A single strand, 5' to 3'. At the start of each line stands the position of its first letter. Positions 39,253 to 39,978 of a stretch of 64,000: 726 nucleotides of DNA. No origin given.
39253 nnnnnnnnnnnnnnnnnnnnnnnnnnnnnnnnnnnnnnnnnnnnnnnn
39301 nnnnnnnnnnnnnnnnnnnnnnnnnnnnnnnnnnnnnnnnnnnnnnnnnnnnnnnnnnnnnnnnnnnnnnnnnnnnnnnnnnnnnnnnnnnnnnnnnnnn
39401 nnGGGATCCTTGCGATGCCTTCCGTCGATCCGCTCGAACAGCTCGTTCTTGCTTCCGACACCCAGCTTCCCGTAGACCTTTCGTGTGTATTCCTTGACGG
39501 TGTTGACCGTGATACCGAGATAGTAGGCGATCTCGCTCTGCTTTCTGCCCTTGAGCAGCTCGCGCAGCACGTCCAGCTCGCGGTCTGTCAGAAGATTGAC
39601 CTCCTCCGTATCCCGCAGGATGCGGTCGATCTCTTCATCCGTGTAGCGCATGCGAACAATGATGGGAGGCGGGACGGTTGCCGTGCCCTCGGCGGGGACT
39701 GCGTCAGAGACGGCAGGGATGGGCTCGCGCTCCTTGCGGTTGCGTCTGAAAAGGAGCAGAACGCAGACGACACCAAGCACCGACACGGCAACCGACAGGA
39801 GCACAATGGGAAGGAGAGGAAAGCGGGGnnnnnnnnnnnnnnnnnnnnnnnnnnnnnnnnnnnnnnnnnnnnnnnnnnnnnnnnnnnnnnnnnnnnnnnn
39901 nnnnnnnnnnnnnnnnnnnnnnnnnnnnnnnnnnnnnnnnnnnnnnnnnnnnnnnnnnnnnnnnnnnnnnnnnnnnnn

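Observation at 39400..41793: Membrane-tethered LuxR/GerE HTH with a large extracellular beta-helix ectodomain (N-out, C-in one-component regulator)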

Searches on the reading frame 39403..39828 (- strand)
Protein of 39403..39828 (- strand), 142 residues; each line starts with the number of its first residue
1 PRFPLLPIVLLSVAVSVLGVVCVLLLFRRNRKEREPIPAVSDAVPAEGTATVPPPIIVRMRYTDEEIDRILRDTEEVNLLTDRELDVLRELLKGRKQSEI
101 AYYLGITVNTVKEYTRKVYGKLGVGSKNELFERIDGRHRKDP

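Call 36: search_solved_structures(query=window:39403-39747:-, max_evalue=0.01, show_alignments=2)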
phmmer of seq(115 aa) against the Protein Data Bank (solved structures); distinct sequences matched with E-value up to 0.01: 24.
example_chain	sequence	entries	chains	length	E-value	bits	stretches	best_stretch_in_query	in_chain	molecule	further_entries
8vd6_A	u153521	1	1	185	1e-06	32.2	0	61-87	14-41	CAP REPEAT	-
3clo_A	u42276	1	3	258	3.5e-06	30.4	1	39-102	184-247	Transcriptional regulator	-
6ugl_A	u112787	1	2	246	1e-05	29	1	52-105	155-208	Helix-turn-helix transcriptional regulator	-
6ide_A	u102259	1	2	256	1e-05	28.9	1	52-105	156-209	Transcriptional regulator LuxR family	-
6kju_A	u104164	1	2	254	1.1e-05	28.9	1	52-105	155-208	Helix-turn-helix transcriptional regulator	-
4gvp_A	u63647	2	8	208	2.1e-05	27.9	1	14-101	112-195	Response regulator protein vraR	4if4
7ve6_A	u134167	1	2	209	2.2e-05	27.9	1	14-101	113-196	Response regulator protein VraR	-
7ve4_A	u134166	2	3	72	0.00015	25.2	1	48-101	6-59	DNA-binding response regulator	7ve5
2rnj_A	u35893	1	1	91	0.00022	24.7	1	47-101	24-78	Response regulator protein vraR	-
4ldz_A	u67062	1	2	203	0.00031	24.2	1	48-105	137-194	Transcriptional regulatory protein DesR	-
2krf_A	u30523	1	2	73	0.0005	23.5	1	47-103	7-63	Transcriptional regulatory protein comA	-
7dwm_A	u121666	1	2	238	0.00075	22.9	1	53-106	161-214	Transcriptional regulator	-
3ulq_B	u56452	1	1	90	0.00087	22.7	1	47-103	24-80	Transcriptional regulatory protein ComA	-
4zmr_A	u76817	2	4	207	0.0012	22.2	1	32-103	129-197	Response regulator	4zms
4wt0_B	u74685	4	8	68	0.0013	22.2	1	53-102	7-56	Response regulator receiver domain protein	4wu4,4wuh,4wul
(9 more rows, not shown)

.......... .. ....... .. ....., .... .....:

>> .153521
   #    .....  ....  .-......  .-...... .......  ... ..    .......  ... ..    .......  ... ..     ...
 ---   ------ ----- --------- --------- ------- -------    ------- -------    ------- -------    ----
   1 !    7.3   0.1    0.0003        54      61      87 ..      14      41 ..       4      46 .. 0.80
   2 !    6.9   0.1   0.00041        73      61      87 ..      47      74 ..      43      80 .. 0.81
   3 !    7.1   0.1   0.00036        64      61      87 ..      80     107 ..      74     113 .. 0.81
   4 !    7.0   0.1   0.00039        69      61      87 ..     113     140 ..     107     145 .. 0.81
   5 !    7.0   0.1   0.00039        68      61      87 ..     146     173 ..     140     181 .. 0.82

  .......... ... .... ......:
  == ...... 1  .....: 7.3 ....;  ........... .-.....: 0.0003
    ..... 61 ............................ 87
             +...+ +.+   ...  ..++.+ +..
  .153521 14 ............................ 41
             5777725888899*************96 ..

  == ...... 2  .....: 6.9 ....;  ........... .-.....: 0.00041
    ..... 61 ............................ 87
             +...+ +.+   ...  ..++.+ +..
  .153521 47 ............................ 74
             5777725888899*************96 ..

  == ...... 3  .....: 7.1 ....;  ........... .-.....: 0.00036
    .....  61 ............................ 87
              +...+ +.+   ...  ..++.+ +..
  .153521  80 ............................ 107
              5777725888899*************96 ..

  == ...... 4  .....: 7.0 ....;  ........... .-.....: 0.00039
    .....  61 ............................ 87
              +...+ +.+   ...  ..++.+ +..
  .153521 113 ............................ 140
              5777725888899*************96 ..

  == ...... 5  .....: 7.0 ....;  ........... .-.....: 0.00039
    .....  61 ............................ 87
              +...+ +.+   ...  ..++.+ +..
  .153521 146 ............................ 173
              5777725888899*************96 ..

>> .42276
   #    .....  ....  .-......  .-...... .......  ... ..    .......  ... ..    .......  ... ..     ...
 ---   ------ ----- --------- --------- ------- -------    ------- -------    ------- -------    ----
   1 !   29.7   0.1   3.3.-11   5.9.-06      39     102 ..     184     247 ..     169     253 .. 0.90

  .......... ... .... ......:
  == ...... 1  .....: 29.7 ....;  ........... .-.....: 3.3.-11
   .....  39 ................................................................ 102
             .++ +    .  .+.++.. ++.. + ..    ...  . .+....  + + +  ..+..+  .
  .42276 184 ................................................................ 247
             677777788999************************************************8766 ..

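Call 47: find_homologous_proteins(query=A3, max_evalue=0.00001)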
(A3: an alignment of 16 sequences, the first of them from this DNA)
Query A3 (16 sequences) (141 aa, profile of the alignment): 333 proteins with E <= 0.00001 among 6173 candidates; the best 120 are listed.
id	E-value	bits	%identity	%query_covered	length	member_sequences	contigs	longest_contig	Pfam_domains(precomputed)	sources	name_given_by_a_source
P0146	1.1e-38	150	100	100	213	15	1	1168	PF00196.26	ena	-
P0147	2.6e-38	149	57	99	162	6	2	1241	PF00196.26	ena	-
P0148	1.9e-34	136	70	62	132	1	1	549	PF00196.26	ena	-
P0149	3.3e-32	129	35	90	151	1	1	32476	PF00196.26,PF08281.19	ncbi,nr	ncbi:MAG: hypothetical protein II896_04635 [Clostridia bacterium]|nr:hypothetical protein [Clostridi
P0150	1.4e-29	121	100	59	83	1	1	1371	PF00196.26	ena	-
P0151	1.3e-28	118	65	73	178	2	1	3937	PF00196.26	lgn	-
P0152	1.9e-28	117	62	62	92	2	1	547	PF00196.26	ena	-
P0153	8.2e-27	112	30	92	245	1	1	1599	PF09479.17,PF00196.26,PF08281.19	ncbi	-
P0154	8.4e-27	112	42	48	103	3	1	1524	PF00196.26,PF08281.19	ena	-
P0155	7.1e-22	96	43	51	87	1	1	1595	PF00196.26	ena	-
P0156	1.4e-20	92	46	35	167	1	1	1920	PF00196.26,PF01182.27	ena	-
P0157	2.0e-20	91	33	74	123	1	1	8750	PF00196.26,PF08281.19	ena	-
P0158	4.0e-20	90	39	52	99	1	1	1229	PF00196.26,PF08281.19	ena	-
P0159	3.6e-18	84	33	81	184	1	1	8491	PF00196.26,PF08281.19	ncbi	-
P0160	1.1e-17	82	44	43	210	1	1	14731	PF00196.26,PF04545.23,PF08281.19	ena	-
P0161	1.5e-16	78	39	48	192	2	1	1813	PF13384.13,PF00196.26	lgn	-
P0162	2.5e-16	78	39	50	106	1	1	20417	PF00196.26,PF08281.19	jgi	jgi:DNA-binding NarL/FixJ family response regulator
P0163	3.7e-16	77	44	47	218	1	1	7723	PF00196.26,PF00072.31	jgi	jgi:DNA-binding NarL/FixJ family response regulator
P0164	4.3e-16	77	38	52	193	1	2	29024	PF13384.13,PF00196.26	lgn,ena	-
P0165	6.2e-16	77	35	47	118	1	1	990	PF00196.26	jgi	jgi:LuxR family transcriptional regulator of spore coat protein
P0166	2.1e-15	75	45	41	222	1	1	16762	PF00196.26,PF08281.19,PF00072.31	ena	-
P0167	2.1e-15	75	42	37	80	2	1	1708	PF00196.26,PF08281.19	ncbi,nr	ncbi:MAG: response regulator transcription factor [Syntrophomonadaceae bacterium]|nr:response regula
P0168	2.2e-15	75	40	48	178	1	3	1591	PF00196.26,PF08281.19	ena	-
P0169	5.2e-15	74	45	36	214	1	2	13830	PF00196.26,PF08281.19,PF00072.31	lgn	-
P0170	1.8e-14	72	43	43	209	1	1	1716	PF13384.13,PF02796.22,PF00196.26,PF04545.23,PF08281.19,PF00072.31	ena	-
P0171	2.4e-14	71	43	41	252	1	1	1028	PF00196.26,PF08281.19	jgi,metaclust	metaclust:\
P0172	2.4e-14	71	45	43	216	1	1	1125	PF00196.26,PF00072.31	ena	-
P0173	3.0e-14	71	40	59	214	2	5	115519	PF00196.26,PF00072.31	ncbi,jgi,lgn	jgi:DNA-binding NarL/FixJ family response regulator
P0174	4.9e-14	70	42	48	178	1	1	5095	PF01895.25,PF00196.26,PF04545.23,PF08281.19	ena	-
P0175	6.1e-14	70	51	35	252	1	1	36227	PF00196.26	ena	-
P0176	6.4e-14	70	36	32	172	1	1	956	PF13384.13,PF13936.13,PF13518.13,PF02796.22,PF00196.26,PF13542.13,PF04545.23,PF08281.19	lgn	-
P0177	7.2e-14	70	44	35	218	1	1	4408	PF00196.26,PF00072.31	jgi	jgi:DNA-binding NarL/FixJ family response regulator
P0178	8.4e-14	70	37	37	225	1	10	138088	PF13384.13,PF00196.26,PF08281.19,PF00072.31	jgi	jgi:DNA-binding NarL/FixJ family response regulator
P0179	1.2e-13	69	51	35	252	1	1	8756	PF00196.26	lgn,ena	-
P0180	1.3e-13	69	45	36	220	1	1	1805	PF00196.26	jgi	-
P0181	1.6e-13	69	46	37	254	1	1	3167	PF00196.26,PF08281.19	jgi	jgi:DNA-binding CsgD family transcriptional regulator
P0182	1.7e-13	69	47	40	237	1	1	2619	PF00196.26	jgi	jgi:DNA-binding CsgD family transcriptional regulator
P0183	2.0e-13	68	29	89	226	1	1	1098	PF00196.26,PF08281.19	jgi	jgi:DNA-binding CsgD family transcriptional regulator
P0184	3.0e-13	68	40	50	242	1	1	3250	PF00196.26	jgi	jgi:DNA-binding NarL/FixJ family response regulator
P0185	4.6e-13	67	52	31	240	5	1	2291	PF00196.26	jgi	jgi:DNA-binding CsgD family transcriptional regulator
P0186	7.2e-13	67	36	50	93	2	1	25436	PF00196.26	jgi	-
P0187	7.4e-13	67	33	40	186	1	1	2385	PF00196.26,PF00072.31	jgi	jgi:DNA-binding NarL/FixJ family response regulator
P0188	8.1e-13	66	52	34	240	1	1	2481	PF00196.26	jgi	jgi:DNA-binding CsgD family transcriptional regulator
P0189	8.4e-13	66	41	49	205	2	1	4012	PF00196.26,PF00072.31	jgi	jgi:two-component system nitrate/nitrite response regulator NarL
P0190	9.4e-13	66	50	35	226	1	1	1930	PF00196.26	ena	-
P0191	1.0e-12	66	31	58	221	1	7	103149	PF00196.26,PF00072.31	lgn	-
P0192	1.1e-12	66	37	40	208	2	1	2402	PF00196.26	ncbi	-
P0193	1.4e-12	66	30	91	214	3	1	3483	PF00196.26,PF00072.31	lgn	-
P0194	1.4e-12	66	27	58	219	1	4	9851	PF00196.26,PF00072.31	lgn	-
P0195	1.4e-12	66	48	31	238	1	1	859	PF00196.26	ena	-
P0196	1.6e-12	66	42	44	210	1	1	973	PF00196.26,PF04545.23,PF08281.19,PF00072.31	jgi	jgi:DNA-binding NarL/FixJ family response regulator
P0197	1.8e-12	65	48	40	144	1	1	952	PF04967.19,PF00196.26,PF08281.19,PF00072.31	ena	-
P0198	1.9e-12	65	29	44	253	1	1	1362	PF00196.26,PF08281.19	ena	-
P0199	2.0e-12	65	52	35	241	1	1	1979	PF00196.26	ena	-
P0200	2.2e-12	65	51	36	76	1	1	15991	PF04967.19,PF00196.26,PF08281.19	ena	-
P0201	2.8e-12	65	27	58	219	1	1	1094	PF00196.26,PF00072.31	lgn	-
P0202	3.1e-12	65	46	35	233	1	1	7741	PF00196.26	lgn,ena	-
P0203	3.2e-12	65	36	40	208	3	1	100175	PF00196.26,PF08281.19,PF00072.31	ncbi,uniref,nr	ncbi:hypothetical protein BXP70_22720 [Hymenobacter crusticola]|uniref:DNA-binding response regulato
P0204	3.4e-12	64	37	38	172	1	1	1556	PF00196.26,PF00072.31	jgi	jgi:DNA-binding NarL/FixJ family response regulator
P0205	3.6e-12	64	48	35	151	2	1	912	PF00196.26,PF13556.13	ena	-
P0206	3.7e-12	64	51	38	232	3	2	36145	PF00196.26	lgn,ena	-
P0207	4.5e-12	64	46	40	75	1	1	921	PF00196.26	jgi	jgi:two-component system NarL family response regulator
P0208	5.1e-12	64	46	38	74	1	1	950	PF13412.13,PF13384.13,PF00196.26,PF04545.23,PF14493.13,PF08281.19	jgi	jgi:NarL family two-component system response regulator LiaR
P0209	5.2e-12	64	31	59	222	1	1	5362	PF00196.26,PF00072.31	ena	-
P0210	5.3e-12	64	41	36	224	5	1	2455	PF00196.26,PF00072.31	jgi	-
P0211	5.3e-12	64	48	37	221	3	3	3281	PF00196.26,PF08281.19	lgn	-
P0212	6.2e-12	64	32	58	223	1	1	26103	PF00196.26,PF08281.19,PF00072.31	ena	-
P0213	6.2e-12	64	49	35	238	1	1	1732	PF00196.26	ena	-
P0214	7.8e-12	63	39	42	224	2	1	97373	PF00196.26,PF08281.19,PF00072.31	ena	-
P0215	8.1e-12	63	49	36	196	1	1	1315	PF13412.13,PF13384.13,PF17874.8,PF00196.26,PF08281.19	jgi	-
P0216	8.4e-12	63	50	38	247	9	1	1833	PF00196.26,PF00072.31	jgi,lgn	jgi:DNA-binding NarL/FixJ family response regulator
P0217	8.5e-12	63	34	35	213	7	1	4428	PF00196.26,PF00072.31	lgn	-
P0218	9.5e-12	63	32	77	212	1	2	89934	PF00196.26,PF08281.19,PF00072.31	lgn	-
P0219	1.0e-11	63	29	58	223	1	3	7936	PF00196.26,PF14493.13,PF08281.19,PF00072.31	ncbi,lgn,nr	ncbi:MAG TPA: response regulator transcription factor [Chitinophagaceae bacterium]|nr:response regul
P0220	1.0e-11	63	32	38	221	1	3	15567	PF26355.1,PF00196.26,PF04545.23,PF00072.31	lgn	-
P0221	1.2e-11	63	32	38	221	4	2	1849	PF26355.1,PF00196.26,PF04545.23,PF00072.31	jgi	jgi:DNA-binding NarL/FixJ family response regulator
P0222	1.2e-11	63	44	40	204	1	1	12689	PF00196.26,PF00072.31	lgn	-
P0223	1.2e-11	63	25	67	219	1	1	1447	PF00196.26,PF00072.31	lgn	-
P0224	1.2e-11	63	37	36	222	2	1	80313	PF00196.26,PF00072.31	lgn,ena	-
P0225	1.5e-11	62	-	-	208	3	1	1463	PF00196.26,PF00072.31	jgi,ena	-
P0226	1.8e-11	62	42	35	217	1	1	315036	PF00196.26,PF00072.31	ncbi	ncbi:MAG: response regulator transcription factor [Cyclobacteriaceae bacterium]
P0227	2.0e-11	62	31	50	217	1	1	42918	PF00196.26,PF00072.31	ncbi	-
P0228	2.0e-11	62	30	58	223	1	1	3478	PF00196.26,PF14493.13,PF08281.19,PF00072.31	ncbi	-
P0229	2.1e-11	62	44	47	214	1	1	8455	PF00196.26,PF08448.17,PF08281.19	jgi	jgi:DNA-binding CsgD family transcriptional regulator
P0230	2.3e-11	62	29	58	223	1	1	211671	PF00196.26,PF08281.19,PF00072.31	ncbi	-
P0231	2.4e-11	62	31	58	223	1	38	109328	PF00196.26,PF08281.19,PF00072.31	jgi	jgi:DNA-binding NarL/FixJ family response regulator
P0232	2.7e-11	62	41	40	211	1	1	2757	PF00196.26,PF00072.31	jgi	jgi:DNA-binding NarL/FixJ family response regulator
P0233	2.8e-11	61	31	58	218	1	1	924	PF00196.26,PF08281.19,PF00072.31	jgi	jgi:DNA-binding NarL/FixJ family response regulator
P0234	3.3e-11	61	38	40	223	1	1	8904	PF00196.26,PF08281.19,PF00072.31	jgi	jgi:DNA-binding NarL/FixJ family response regulator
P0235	4.3e-11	61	30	58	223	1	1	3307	PF00196.26,PF08281.19,PF00072.31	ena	-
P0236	4.3e-11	61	52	35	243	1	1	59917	PF00196.26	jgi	jgi:DNA-binding CsgD family transcriptional regulator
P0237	4.5e-11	61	44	39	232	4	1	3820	PF00196.26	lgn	-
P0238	4.6e-11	61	29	58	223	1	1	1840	PF00196.26,PF08281.19,PF00072.31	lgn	-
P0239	4.6e-11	61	33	35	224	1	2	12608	PF13384.13,PF00196.26,PF04545.23,PF08281.19,PF00072.31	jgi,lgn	jgi:DNA-binding NarL/FixJ family response regulator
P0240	4.8e-11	61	28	91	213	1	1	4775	PF00196.26,PF04545.23,PF00072.31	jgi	jgi:DNA-binding NarL/FixJ family response regulator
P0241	5.6e-11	61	44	35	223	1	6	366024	PF00196.26,PF00072.31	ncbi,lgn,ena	-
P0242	5.6e-11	60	34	35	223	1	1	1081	PF00196.26,PF00072.31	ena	-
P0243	5.7e-11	60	38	39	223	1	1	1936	PF00196.26,PF08281.19,PF00072.31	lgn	-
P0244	5.7e-11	60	38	39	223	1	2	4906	PF00196.26,PF08281.19,PF00072.31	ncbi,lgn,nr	ncbi:MAG: response regulator transcription factor [Bacteroidota bacterium]|nr:response regulator tra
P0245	5.8e-11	60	44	35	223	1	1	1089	PF00196.26,PF00072.31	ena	-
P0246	5.9e-11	60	29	91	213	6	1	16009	PF00196.26,PF04545.23,PF00072.31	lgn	-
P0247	6.0e-11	60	28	91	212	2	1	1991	PF00196.26,PF04545.23,PF00072.31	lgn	-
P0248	6.3e-11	60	38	61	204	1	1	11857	PF00196.26,PF00072.31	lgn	-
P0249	7.1e-11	60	44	35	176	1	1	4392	PF13384.13,PF00196.26,PF08281.19,PF00072.31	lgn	-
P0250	7.2e-11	60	28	91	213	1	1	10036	PF00196.26,PF04545.23,PF00072.31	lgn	-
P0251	7.2e-11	60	37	49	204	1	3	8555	PF00196.26,PF08281.19,PF00072.31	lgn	-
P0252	7.4e-11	60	33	36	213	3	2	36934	PF00196.26,PF04545.23,PF08281.19,PF00072.31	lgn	-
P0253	8.3e-11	60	28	91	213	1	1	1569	PF00196.26,PF04545.23,PF00072.31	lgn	-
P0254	8.4e-11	60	-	-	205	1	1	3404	PF00196.26,PF08281.19,PF00072.31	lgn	-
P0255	8.7e-11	60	41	45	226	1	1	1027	PF00196.26,PF04545.23,PF08281.19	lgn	-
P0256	8.9e-11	60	34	38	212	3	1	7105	PF00196.26,PF04545.23,PF08281.19,PF00072.31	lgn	-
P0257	9.2e-11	60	47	36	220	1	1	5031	PF00196.26,PF00072.31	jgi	-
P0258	9.5e-11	60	38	35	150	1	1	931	PF13384.13,PF00196.26,PF08281.19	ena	-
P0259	1.1e-10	60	31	38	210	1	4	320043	PF00196.26,PF04545.23,PF08281.19,PF00072.31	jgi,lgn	jgi:DNA-binding NarL/FixJ family response regulator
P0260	1.1e-10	60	35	43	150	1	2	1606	PF13384.13,PF00196.26,PF08281.19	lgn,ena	-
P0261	1.2e-10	59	38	40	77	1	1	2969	PF00196.26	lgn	-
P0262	1.4e-10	59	31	38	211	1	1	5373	PF00196.26,PF04545.23,PF08281.19,PF00072.31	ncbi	-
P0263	1.4e-10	59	28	91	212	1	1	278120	PF00196.26,PF04545.23,PF00072.31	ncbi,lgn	-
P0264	1.4e-10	59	31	38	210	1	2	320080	PF00196.26,PF04545.23,PF08281.19,PF00072.31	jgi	jgi:DNA-binding NarL/FixJ family response regulator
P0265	1.5e-10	59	35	68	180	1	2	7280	PF00196.26,PF00072.31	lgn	-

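Call 52: search_protein_representatives(protein=window:39403-39828:-)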
Query: 142 residues. Proteins with E-value up to 0.001 (for the whole library): 4047; up to 1e-10: 63; up to 1e-30: 3. The best 150 are listed.
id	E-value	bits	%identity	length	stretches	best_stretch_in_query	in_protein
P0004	3.3e-40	153.5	56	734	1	2-141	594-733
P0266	3.6e-33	130.8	53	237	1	2-139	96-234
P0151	4.2e-33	130.5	65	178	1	39-141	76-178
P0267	7.0e-30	120.1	50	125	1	24-140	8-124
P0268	1.1e-27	113.1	50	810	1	3-136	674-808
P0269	2.9e-26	108.4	34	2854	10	78-126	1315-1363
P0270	8.3e-26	106.9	34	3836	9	70-128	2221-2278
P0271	3.2e-25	105.1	45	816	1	3-140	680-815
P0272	8.3e-24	100.5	34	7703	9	75-131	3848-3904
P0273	7.0e-21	91.0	36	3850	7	72-128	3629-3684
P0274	7.2e-21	90.9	54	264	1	33-135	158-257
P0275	1.0e-20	90.4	47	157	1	19-134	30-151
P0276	3.8e-20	88.6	40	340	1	13-137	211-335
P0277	8.1e-20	87.5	58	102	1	63-140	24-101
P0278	1.4e-19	86.7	33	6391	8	79-130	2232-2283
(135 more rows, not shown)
